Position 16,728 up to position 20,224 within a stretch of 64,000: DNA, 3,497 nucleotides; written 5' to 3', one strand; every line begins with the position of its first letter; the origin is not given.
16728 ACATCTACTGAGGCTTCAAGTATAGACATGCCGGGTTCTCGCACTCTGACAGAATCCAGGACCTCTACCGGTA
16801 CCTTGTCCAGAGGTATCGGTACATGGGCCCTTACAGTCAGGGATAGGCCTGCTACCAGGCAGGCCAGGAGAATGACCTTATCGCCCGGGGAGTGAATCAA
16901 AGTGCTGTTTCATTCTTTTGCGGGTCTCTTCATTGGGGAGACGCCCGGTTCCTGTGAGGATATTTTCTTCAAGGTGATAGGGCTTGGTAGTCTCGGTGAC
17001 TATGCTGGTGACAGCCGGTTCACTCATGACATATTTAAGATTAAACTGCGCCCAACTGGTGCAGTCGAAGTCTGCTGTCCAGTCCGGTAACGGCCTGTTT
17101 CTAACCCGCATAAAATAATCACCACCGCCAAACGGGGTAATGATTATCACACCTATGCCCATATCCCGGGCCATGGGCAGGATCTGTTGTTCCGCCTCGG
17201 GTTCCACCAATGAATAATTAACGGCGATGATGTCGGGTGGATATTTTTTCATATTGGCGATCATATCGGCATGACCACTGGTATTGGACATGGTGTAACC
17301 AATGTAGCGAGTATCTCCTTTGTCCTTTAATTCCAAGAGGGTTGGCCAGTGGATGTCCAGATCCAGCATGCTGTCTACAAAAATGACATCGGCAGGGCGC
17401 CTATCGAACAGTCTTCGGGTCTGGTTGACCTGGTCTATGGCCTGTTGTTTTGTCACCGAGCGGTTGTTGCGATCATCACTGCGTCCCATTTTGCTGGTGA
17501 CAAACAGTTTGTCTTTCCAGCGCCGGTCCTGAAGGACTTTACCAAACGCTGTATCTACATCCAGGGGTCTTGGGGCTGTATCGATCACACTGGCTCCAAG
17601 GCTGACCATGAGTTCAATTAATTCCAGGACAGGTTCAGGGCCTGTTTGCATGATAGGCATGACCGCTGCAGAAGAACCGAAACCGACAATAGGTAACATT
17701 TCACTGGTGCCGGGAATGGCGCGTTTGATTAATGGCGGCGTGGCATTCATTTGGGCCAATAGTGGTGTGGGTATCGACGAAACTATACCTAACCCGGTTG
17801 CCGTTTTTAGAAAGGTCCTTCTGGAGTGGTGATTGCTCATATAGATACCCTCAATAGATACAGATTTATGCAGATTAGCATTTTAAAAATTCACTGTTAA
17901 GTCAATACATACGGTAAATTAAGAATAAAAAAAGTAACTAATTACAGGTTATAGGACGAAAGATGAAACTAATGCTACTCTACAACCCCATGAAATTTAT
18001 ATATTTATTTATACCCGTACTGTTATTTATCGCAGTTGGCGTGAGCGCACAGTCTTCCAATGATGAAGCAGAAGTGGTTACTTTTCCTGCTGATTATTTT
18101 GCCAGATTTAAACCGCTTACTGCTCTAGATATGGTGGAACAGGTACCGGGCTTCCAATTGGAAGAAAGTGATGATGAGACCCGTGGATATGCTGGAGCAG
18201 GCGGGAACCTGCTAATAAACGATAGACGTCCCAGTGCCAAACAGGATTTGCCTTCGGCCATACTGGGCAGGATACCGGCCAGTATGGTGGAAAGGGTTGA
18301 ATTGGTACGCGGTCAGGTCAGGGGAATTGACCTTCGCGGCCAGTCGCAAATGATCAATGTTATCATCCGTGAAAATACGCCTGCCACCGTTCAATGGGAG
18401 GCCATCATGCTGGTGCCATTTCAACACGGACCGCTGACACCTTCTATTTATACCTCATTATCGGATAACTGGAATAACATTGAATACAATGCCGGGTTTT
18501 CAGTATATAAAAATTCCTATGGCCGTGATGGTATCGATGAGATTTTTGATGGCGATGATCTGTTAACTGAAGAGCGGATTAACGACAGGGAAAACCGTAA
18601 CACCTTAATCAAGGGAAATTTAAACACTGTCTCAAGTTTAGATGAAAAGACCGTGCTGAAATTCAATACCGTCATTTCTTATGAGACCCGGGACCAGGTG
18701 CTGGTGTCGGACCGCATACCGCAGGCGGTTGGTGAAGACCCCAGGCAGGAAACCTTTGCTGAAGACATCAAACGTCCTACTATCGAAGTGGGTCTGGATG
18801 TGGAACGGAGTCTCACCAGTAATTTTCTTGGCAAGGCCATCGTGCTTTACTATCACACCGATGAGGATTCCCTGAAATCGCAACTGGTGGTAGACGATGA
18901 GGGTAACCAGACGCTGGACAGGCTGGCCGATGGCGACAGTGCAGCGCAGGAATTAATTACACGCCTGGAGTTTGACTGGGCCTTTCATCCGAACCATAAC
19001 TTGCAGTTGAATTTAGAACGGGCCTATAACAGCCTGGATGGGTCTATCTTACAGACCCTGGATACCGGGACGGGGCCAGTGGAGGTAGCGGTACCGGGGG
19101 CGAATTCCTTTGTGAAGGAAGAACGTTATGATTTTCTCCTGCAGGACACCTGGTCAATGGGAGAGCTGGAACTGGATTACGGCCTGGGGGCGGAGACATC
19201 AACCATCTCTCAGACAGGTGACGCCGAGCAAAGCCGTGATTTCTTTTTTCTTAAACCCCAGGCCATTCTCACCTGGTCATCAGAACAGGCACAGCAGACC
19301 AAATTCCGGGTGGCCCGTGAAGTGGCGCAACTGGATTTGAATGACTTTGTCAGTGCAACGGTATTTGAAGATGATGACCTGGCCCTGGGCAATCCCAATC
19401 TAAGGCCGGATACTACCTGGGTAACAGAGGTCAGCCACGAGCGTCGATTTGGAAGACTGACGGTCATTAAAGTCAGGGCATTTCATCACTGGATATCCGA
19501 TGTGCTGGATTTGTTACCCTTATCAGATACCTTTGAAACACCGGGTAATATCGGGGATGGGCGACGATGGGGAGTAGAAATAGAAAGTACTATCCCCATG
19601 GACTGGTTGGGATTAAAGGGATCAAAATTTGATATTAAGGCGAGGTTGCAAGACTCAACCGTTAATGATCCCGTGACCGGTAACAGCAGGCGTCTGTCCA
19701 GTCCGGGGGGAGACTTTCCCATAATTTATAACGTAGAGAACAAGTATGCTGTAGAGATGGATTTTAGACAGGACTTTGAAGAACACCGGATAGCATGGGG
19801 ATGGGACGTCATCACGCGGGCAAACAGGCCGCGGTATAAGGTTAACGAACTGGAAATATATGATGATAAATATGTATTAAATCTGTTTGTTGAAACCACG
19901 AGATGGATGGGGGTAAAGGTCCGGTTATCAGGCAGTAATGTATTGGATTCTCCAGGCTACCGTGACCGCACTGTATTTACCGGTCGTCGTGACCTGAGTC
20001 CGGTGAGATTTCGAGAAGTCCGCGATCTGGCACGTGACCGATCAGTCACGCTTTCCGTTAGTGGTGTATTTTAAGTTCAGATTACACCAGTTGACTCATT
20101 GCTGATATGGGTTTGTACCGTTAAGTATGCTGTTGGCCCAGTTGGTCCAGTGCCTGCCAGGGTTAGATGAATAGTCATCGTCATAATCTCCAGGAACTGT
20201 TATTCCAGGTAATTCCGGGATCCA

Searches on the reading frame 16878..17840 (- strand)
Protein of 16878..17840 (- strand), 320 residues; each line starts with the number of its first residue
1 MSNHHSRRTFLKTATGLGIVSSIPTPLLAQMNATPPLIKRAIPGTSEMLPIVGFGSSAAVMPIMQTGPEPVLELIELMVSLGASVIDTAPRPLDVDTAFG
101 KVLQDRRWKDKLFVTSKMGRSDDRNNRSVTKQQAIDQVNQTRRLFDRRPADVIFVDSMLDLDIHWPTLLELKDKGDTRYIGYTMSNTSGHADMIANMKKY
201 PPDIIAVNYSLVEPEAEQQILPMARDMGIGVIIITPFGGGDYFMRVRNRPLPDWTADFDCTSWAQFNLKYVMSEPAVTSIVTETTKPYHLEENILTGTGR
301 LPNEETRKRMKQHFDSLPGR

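Call 59: search_protein_families(library=pfam, proteins=[window:16878-17840:-], max_evalue=0.00001)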
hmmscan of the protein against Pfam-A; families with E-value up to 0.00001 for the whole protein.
window:16878-17840:- (320 aa): 1 family
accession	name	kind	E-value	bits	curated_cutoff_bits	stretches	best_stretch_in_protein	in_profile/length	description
PF00248.27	Aldo_ket_red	-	2.1e-26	93.1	24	1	65-305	15-282/291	Aldo/keto reductase family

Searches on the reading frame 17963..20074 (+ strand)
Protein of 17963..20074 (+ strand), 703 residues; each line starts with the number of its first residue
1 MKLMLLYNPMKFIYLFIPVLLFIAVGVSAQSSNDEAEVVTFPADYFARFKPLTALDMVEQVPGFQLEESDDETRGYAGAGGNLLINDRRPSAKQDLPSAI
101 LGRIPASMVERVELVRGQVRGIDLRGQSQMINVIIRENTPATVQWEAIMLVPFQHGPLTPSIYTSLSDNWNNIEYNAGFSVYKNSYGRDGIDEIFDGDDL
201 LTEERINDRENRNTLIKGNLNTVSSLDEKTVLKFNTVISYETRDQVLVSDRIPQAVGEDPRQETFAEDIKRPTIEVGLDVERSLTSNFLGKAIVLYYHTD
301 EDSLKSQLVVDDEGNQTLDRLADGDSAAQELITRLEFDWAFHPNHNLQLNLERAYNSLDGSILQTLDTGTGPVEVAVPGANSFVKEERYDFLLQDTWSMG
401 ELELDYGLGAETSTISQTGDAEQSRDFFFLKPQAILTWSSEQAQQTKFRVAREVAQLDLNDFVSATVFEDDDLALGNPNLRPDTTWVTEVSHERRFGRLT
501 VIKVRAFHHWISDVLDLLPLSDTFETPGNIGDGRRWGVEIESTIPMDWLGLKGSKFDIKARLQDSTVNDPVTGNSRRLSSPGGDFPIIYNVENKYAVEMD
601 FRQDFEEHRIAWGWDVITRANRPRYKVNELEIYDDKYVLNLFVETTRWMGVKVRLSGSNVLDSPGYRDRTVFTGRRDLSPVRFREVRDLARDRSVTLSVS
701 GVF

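Call 59: search_protein_families(library=pfam, proteins=[window:17963-20074:+], max_evalue=0.00001)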
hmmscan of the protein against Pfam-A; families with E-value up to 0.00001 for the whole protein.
window:17963-20074:+ (703 aa): 1 family
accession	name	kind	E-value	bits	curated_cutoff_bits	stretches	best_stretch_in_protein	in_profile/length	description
PF14905.12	OMP_b-brl_3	-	7.8e-10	38.8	27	1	296-553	18-288/408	Outer membrane protein beta-barrel family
